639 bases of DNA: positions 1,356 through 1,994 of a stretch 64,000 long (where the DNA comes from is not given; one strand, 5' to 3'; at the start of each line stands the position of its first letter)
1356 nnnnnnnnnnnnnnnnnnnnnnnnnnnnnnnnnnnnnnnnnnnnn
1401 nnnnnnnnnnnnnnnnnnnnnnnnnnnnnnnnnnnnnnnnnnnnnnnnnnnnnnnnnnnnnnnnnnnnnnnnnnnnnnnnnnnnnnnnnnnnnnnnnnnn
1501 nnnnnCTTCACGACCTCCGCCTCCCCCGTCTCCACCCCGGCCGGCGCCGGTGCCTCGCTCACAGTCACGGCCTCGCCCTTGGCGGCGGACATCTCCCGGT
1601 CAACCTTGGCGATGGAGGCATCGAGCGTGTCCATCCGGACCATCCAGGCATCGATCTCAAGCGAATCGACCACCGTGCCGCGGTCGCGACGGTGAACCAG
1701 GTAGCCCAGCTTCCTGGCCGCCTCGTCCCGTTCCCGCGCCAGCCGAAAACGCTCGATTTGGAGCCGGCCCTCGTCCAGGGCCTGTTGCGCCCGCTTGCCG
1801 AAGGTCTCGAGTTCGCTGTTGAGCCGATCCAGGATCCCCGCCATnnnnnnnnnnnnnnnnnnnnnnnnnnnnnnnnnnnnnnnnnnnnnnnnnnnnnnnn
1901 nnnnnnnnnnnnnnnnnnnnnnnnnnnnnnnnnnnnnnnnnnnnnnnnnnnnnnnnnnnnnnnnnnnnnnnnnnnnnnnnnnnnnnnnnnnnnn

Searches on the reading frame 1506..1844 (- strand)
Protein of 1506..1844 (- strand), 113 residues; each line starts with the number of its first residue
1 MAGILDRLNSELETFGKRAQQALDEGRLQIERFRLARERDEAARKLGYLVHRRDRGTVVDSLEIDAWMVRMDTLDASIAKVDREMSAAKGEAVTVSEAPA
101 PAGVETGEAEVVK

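Call 91: search_protein_families(library=pfam, proteins=[window:1506-1844:-], max_evalue=1)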
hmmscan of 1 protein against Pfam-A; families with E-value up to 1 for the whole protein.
seq(113 aa): 3 families
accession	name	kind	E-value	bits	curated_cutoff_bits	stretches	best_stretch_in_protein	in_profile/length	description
PF14197.11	Cep57_CLD_2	-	0.006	17.1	27.1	1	5-47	1-41/67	Centrosome localisation domain of PPC89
PF00565.23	SNase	-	0.15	12.9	21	1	9-60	16-60/107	Staphylococcal nuclease homologue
PF05700.16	BCAS2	-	0.15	12.1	24.5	0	40-95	98-153/206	Breast carcinoma amplified sequence 2 (BCAS2)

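Call 92: search_protein_families(library=ncbifam, proteins=[window:1506-1844:-], max_evalue=1)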
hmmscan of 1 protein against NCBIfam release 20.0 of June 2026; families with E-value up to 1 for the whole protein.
seq(113 aa): 2 families
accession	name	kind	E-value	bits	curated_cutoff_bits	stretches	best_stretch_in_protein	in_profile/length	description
NF052504.1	sll1863_fam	domain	0.013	15.7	35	1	5-51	13-61/93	sll1863 family stress response protein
TIGR02312.1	HpaH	equivalog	0.033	13.7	351.5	1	54-111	120-178/267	2-oxo-hept-4-ene-1,7-dioate hydratase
